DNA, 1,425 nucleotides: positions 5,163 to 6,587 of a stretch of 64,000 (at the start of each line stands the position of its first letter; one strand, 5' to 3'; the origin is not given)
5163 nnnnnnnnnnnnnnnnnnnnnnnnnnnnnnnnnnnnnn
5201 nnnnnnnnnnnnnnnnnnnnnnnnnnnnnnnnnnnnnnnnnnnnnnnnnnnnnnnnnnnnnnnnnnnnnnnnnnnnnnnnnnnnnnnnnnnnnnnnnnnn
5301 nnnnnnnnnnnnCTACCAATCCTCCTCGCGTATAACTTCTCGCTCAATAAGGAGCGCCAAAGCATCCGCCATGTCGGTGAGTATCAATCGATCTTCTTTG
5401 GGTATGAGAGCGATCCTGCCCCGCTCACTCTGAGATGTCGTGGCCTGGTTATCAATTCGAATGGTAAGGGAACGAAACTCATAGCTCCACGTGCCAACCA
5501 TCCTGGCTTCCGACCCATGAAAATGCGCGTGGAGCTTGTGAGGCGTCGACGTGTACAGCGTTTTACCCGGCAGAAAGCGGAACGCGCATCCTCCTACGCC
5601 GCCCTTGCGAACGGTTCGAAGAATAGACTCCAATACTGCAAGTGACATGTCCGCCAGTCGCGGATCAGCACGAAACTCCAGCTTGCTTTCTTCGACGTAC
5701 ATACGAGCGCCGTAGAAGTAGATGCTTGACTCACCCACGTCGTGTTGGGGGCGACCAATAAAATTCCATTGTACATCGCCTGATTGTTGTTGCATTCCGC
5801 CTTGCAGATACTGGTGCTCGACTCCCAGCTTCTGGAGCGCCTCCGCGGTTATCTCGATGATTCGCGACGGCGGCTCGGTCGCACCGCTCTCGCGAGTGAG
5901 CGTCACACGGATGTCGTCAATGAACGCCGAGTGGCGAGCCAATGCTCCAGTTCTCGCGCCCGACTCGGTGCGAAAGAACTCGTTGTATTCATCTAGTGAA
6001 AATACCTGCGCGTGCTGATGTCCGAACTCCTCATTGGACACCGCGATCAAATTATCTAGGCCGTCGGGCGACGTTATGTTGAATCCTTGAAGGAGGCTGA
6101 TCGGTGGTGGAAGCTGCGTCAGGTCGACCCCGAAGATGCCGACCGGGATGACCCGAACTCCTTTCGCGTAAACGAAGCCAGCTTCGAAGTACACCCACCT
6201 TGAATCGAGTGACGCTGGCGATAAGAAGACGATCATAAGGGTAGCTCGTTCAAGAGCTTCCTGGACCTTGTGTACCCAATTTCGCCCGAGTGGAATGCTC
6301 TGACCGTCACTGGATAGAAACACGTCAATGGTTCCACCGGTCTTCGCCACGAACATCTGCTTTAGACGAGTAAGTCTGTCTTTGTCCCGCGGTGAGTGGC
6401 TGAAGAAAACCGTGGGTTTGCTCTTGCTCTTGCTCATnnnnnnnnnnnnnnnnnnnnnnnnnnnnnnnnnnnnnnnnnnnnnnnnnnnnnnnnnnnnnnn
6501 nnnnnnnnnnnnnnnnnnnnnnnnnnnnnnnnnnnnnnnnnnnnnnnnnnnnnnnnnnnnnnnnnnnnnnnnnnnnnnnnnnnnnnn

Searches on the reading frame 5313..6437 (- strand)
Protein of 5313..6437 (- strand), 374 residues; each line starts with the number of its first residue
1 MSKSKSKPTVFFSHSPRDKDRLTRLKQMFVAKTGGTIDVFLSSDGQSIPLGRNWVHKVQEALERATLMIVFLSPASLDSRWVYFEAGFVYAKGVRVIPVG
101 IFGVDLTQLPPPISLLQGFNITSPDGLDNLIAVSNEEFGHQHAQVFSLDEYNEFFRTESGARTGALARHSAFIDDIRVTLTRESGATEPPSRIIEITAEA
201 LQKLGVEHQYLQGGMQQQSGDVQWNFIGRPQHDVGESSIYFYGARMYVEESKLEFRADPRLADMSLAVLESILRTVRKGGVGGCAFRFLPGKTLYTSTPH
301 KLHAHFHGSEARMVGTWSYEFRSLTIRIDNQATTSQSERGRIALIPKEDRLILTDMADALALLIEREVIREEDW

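Call 9: search_protein_families(library=pfam, proteins=[window:5313-6437:-], max_evalue=0.1)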
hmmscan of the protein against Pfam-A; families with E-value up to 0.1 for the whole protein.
window:5313-6437:- (374 aa): 2 families
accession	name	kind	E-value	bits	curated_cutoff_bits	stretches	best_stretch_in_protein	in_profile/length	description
PF13676.11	TIR_2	-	4.6e-13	50.2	28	1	10-122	1-109/122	TIR domain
PF08937.16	ThsB_TIR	-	0.0015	19.3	21.2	1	11-98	1-92/100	Thoeris protein ThsB, TIR-like domain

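Call 10: search_protein_families(library=padloc, proteins=[window:5313-6437:-], max_evalue=0.1)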
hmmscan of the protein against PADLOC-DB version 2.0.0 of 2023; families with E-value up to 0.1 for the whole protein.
window:5313-6437:- (374 aa): 12 families
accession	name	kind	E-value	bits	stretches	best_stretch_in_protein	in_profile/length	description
PDLC00419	ThsB1|ThsB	-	1.2e-06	26.5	1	2-93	22-110/165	TIR-like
PDLC00436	ThsB1|ThsB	-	2.5e-05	21.8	1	2-89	30-116/183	TIR-like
PDLC00425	ThsB1|ThsB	-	0.00048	17.3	1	9-94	253-340/389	TIR-like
PDLC00418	ThsB1|ThsB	-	0.00052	17.9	1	7-110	4-109/155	TIR-like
PDLC00423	ThsB1|ThsB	-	0.00082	17.1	1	5-92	33-120/190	TIR-like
PDLC03825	spbK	-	0.0012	16.3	1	3-79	144-221/308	-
PDLC05062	PDC-S66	-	0.0013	16.2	1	4-85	145-222/282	-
PDLC03016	TIR-TM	-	0.0016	16.4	1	10-141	3-132/293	-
PDLC00422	ThsB1|ThsB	-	0.018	12.6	1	3-98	36-135/194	TIR-like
PDLC00426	ThsB1|ThsB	-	0.021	12.1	1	7-90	237-322/352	TIR-like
PDLC03015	TIR-NLR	-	0.026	11.2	1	10-85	4-73/824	-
PDLC00417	ThsB1|ThsB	-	0.063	10.8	0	9-87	168-242/303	TIR-like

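Call 12: find_homologous_proteins(query=window:5313-6437:-)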
Query window:5313-6437:- (374 aa): 839 proteins with E <= 0.001 among 6165 candidates; the best 120 are listed.
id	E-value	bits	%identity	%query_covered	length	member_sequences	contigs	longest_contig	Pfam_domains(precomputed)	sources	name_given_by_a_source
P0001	2.2e-248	841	100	100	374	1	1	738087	PF13676.12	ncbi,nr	ncbi:MAG: toll/interleukin-1 receptor domain-containing protein [Polyangiaceae bacterium]|nr:toll/in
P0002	8.9e-79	283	41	97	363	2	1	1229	PF13676.12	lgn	-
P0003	4.7e-78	281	42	97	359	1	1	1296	PF13676.12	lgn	-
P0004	1.8e-77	279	41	97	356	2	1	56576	PF13676.12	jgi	jgi:TIR domain-containing protein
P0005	4.8e-77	277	42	98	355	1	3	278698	PF13676.12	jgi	jgi:hypothetical protein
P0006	2.7e-76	275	40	97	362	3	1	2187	PF13676.12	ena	-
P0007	2.9e-76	275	41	97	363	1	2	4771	PF13676.12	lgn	-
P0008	1.5e-75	272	45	86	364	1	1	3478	PF13676.12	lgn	-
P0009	1.6e-73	266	37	99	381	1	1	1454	PF13676.12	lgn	-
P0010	5.4e-73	264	39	98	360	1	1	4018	PF13676.12,PF08937.17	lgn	-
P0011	5.5e-73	264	39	99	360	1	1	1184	PF13676.12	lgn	-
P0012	1.3e-72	263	45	75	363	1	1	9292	PF13676.12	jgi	jgi:TIR domain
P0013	1.3e-72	263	39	98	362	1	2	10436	PF13676.12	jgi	jgi:TIR domain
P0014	1.5e-72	263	38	98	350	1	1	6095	PF13676.12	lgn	-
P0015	1.7e-72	262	38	98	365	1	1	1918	PF13676.12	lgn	-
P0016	4.0e-72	261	41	85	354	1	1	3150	PF13676.12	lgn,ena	-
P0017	5.3e-72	261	39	97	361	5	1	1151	PF13676.12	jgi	-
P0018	6.6e-72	260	39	98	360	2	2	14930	PF13676.12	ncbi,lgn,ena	-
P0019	1.0e-71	260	38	98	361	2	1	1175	PF13676.12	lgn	-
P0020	1.5e-71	259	40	97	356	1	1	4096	PF13676.12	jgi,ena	-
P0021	1.8e-71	259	38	98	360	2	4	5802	PF13676.12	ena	-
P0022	1.8e-71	259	41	99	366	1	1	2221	PF13676.12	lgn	-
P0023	3.6e-71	258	38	97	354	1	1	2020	PF13676.12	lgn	-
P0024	6.7e-71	257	45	84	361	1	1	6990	PF13676.12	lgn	-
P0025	6.8e-71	257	37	99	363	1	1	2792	PF13676.12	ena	-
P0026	1.9e-70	256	38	97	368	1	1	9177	PF13676.12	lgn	-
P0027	7.3e-70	254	37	98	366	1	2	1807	PF13676.12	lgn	-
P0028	9.9e-70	253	41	85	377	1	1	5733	PF13676.12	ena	-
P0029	3.8e-69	251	38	97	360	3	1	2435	PF13676.12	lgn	-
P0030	1.0e-68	250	42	85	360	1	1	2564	PF13676.12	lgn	-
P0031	1.2e-68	250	39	98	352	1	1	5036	PF13676.12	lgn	-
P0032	1.4e-68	249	38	97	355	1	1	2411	PF13676.12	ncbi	-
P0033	2.0e-68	249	37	97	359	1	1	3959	PF13676.12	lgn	-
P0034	2.7e-68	249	38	91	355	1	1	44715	PF13676.12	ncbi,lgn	-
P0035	2.7e-68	249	37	98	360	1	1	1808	PF13676.12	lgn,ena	-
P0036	2.9e-68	248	37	98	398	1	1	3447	PF13676.12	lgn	-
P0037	4.3e-68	248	38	97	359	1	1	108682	PF13676.12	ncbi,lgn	-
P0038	5.5e-68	248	42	82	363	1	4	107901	PF13676.12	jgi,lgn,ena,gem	-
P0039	8.2e-68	247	36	98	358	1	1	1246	PF13676.12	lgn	-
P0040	8.8e-68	247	40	91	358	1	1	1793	PF13676.12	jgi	jgi:hypothetical protein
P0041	1.4e-67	246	37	98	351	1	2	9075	PF13676.12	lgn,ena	-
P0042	2.0e-67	246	36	98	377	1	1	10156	PF13676.12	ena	-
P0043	3.1e-67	245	40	87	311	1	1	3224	PF13676.12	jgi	jgi:hypothetical protein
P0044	3.4e-67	245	41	82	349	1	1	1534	PF13676.12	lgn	-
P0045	3.5e-67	245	40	96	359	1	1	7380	PF13676.12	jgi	jgi:hypothetical protein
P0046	6.0e-67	244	37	97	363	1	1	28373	PF13676.12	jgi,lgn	jgi:hypothetical protein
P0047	8.2e-67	244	36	98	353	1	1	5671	PF13676.12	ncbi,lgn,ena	-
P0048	8.4e-67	244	35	97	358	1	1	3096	PF13676.12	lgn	-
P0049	1.7e-66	243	37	97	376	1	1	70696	PF13676.12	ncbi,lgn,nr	ncbi:MAG: toll/interleukin-1 receptor domain-containing protein [Candidatus Wallbacteria bacterium]|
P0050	1.7e-66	243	43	82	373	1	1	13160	PF13676.12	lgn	-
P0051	1.7e-66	243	38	98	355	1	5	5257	PF13676.12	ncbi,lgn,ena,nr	ncbi:MAG TPA: toll/interleukin-1 receptor domain-containing protein [Kiritimatiellia bacterium]|nr:t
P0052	1.8e-66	243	42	76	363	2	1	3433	PF13676.12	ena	-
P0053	2.1e-66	242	38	98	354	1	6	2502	PF13676.12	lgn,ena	-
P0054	2.2e-66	242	36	98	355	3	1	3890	PF13676.12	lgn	-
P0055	2.5e-66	242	37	99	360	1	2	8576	PF13676.12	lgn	-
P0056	2.5e-66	242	40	97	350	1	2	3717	PF13676.12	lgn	-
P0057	3.4e-66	242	39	82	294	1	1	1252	PF13676.12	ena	-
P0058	4.2e-66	241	36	98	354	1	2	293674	PF13676.12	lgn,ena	-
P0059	1.7e-65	239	37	98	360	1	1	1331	PF13676.12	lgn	-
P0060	1.9e-65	239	40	84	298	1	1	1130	PF13676.12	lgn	-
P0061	3.2e-65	238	40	86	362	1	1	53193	PF13676.12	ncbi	-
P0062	3.2e-65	238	40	86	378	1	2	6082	PF13676.12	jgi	jgi:hypothetical protein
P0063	3.8e-65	238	37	97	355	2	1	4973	PF13676.12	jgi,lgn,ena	-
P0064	4.7e-65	238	42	82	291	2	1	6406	PF13676.12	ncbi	ncbi:MAG: toll/interleukin-1 receptor domain-containing protein, partial [Phycisphaerae bacterium]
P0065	4.8e-65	238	37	98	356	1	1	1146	PF13676.12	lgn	-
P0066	5.4e-65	238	40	83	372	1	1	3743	PF13676.12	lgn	-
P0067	6.4e-65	237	40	97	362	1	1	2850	PF13676.12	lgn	-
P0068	6.6e-65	237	36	97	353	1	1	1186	PF13676.12,PF08937.17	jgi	jgi:hypothetical protein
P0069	1.0e-64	237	43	74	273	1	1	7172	PF13676.12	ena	-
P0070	1.4e-64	236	38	99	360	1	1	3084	PF13676.12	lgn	-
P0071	1.6e-64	236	39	98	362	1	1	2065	PF13676.12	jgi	jgi:hypothetical protein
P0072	1.6e-64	236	39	92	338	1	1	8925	PF13676.12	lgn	-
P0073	1.7e-64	236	35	98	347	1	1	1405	PF13676.12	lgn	-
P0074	2.5e-64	236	39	99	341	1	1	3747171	PF13676.12,PF08937.17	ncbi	-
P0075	2.5e-64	236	39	97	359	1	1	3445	PF13676.12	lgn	-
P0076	3.0e-64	235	37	99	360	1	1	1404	PF13676.12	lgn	-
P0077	4.7e-64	235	36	98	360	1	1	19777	PF13676.12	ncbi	-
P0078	5.3e-64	234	36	98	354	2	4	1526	PF13676.12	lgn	-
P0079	5.6e-64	234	37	98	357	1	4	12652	PF13676.12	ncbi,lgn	-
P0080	6.2e-64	234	40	82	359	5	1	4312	PF13676.12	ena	-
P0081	6.3e-64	234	40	86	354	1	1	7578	PF13676.12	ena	-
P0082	8.7e-64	234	35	99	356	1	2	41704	PF13676.12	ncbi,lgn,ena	-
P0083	1.1e-63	233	40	82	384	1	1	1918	PF13676.12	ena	-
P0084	1.3e-63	233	39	86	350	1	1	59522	PF13676.12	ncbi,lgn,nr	ncbi:MAG: toll/interleukin-1 receptor domain-containing protein [Deltaproteobacteria bacterium]|nr:t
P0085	1.4e-63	233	36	98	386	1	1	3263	PF13676.12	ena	-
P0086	1.6e-63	233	37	98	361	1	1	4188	PF13676.12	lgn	-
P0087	1.7e-63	233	38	87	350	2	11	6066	PF13676.12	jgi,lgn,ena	-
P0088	1.8e-63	233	37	97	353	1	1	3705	PF13676.12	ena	-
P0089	1.9e-63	233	38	86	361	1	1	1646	PF13676.12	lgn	-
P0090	2.5e-63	232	34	98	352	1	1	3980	PF13676.12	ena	-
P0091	2.8e-63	232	41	82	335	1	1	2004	PF13676.12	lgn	-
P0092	2.8e-63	232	35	98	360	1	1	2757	PF13676.12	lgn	-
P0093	3.2e-63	232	39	82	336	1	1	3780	PF13676.12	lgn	-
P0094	3.4e-63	232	37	98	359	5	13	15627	PF13676.12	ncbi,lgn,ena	-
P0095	5.2e-63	231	36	99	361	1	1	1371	PF13676.12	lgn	-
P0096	5.8e-63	231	39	97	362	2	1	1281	PF13676.12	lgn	-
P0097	5.9e-63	231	40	82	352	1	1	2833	PF13676.12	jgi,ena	-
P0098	7.5e-63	231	37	96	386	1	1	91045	PF13676.12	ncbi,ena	-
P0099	8.8e-63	230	38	99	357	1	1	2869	PF13676.12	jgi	jgi:hypothetical protein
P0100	9.4e-63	230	36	97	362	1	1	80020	PF13676.12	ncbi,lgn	-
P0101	9.4e-63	230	41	75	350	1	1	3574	PF13676.12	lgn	-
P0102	1.2e-62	230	39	82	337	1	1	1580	PF13676.12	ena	-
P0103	1.2e-62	230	53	52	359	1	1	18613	PF13676.12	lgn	-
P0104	1.7e-62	230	35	97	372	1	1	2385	PF13676.12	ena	-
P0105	2.8e-62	229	36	97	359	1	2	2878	PF13676.12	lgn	-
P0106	4.9e-62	228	56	54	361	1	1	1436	PF13676.12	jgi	jgi:hypothetical protein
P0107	5.4e-62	228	41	82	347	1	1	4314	PF13676.12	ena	-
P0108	5.6e-62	228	36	98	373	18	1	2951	PF13676.12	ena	-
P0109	6.8e-62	228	35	99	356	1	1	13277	PF13676.12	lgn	-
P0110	7.5e-62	227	36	99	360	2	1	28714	PF13676.12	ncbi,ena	-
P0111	7.7e-62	227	37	97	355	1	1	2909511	PF13676.12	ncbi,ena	-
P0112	9.0e-62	227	35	98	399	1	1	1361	PF13676.12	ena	-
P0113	9.4e-62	227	36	98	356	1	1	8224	PF13676.12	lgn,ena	-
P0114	1.0e-61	227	35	98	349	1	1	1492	PF13676.12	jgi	jgi:hypothetical protein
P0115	1.3e-61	227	39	84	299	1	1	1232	PF13676.12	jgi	jgi:hypothetical protein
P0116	1.4e-61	227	42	74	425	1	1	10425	PF13676.12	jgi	jgi:hypothetical protein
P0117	1.7e-61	226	36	97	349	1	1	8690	PF13676.12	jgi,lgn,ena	jgi:hypothetical protein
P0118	1.8e-61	226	36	97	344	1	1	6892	PF13676.12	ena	-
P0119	3.1e-61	225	36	97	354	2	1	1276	PF13676.12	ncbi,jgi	jgi:hypothetical protein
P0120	3.2e-61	225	38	97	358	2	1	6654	PF13676.12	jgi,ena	-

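Call 22: search_protein_families(library=ncbifam, proteins=[window:5313-6437:-], max_evalue=1)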
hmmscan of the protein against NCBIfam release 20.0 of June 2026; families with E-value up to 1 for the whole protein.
window:5313-6437:- (374 aa): 2 families
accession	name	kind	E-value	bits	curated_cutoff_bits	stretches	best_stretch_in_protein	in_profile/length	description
NF042941.1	Retron_TIR_antiphage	equivalog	9e-06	24.7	600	1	7-86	339-414/464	TIR domain-containing anti-phage reverse transcriptase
NF058526.1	Thoeris_type3_ThcB4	equivalog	0.0086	14.9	220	1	27-100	145-216/375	Thoeris type III anti-phage system protein ThcB4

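Call 23: search_protein_families(library=phrogs, proteins=[window:5313-6437:-], max_evalue=1)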
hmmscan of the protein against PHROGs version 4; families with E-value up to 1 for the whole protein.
window:5313-6437:- (374 aa): 3 families
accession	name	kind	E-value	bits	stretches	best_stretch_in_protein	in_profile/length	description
phrog_29177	-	unknown function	1.5e-16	61.7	1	7-122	3-118/250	-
phrog_13899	-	unknown function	4.2e-05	24.1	1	36-128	29-116/275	-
phrog_15646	-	unknown function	0.1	13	1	9-86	161-234/293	-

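Call 32: find_encoding_contigs(protein=P0005, flank=6000, max_places=3)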
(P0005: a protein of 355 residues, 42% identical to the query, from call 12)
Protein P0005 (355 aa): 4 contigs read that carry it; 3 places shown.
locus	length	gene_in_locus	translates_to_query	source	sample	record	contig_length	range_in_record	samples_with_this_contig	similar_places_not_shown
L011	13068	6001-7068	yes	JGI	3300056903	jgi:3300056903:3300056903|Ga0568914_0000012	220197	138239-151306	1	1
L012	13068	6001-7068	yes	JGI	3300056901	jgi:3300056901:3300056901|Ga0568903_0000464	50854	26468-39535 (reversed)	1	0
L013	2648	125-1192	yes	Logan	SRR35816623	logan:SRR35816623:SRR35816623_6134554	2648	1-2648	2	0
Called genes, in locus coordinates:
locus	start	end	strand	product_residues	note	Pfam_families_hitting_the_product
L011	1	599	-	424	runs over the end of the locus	PF00535:Glycos_transf_2, PF21969:MGS_GT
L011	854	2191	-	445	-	PF13660:DUF4147, PF05161:MOFRL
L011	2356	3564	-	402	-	-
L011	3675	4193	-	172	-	-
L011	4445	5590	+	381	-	PF04519:Bactofilin (faint), PF26514:DUF8173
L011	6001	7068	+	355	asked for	PF13676:TIR_2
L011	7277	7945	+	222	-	-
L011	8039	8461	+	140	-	-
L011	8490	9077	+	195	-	-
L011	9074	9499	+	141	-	PF12869:tRNA_anti-like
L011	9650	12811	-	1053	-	PF07517:SecA_DEAD, PF00270:DEAD (faint), PF01043:SecA_PP_bind, PF21090:P-loop_SecA, PF07516:SecA_SW, PF02810:SEC-C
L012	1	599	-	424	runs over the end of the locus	PF00535:Glycos_transf_2, PF21969:MGS_GT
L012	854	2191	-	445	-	PF13660:DUF4147, PF05161:MOFRL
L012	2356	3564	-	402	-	-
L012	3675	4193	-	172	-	-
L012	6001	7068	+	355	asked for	PF13676:TIR_2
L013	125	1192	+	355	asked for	PF13676:TIR_2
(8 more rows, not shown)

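Call 33: find_encoding_contigs(protein=P0004, flank=6000, max_places=3)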
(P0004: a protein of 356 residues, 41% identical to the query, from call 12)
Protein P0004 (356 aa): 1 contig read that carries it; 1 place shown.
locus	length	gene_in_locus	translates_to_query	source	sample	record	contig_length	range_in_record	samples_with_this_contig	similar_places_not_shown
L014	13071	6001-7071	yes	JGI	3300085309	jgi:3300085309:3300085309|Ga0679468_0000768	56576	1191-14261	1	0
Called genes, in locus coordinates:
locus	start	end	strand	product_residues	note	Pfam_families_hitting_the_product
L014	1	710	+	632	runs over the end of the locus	?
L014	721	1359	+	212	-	PF14697:Fer4_21 (faint), PF13187:Fer4_9 (faint), PF13247:Fer4_11, PF12797:Fer4_2 (weak), PF12837:Fer4_6, PF13237:Fer4_10 (weak), PF00037:Fer4, PF12838:Fer4_7 (weak)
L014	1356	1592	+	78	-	-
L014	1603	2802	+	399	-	PF01292:Ni_hydr_CYTB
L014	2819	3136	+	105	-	-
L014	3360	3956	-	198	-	PF12804:NTP_transf_3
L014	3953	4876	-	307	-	PF02634:FdhD-NarQ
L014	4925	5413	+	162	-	PF11749:DUF3305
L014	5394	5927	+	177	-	PF11748:DUF3306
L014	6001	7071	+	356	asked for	PF13676:TIR_2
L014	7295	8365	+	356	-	-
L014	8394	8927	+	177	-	-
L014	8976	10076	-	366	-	-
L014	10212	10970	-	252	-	PF01590:GAF, PF13185:GAF_2, PF13492:GAF_3 (weak)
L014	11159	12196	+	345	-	PF10143:PhosphMutase (weak)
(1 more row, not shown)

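Call 34: find_encoding_contigs(protein=P0074, flank=6000, max_places=3)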
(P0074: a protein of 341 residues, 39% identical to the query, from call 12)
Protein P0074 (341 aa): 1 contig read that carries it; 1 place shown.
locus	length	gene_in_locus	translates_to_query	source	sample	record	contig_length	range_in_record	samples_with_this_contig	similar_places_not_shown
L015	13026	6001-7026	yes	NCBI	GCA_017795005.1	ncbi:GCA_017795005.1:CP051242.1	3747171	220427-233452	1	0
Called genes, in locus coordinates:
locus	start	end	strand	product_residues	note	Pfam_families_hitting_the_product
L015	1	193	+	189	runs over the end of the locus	PF07638:Sigma70_ECF (weak), PF04542:Sigma70_r2, PF08281:Sigma70_r4_2, PF04545:Sigma70_r4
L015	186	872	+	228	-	-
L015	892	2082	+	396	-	-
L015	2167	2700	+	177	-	PF08241:Methyltransf_11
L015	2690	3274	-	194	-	PF03588:Leu_Phe_trans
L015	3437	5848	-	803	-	PF17148:DUF5117, PF16313:DUF4953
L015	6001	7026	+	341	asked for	PF08937:ThsB_TIR (weak), PF13676:TIR_2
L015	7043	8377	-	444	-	PF01235:Na_Ala_symp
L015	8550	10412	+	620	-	PF17425:Arylsulfotran_N, PF05935:Arylsulfotrans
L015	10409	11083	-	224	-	PF01914:MarC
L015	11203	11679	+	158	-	PF01590:GAF, PF13185:GAF_2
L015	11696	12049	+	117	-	-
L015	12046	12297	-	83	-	PF19671:DUF6174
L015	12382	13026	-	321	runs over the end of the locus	-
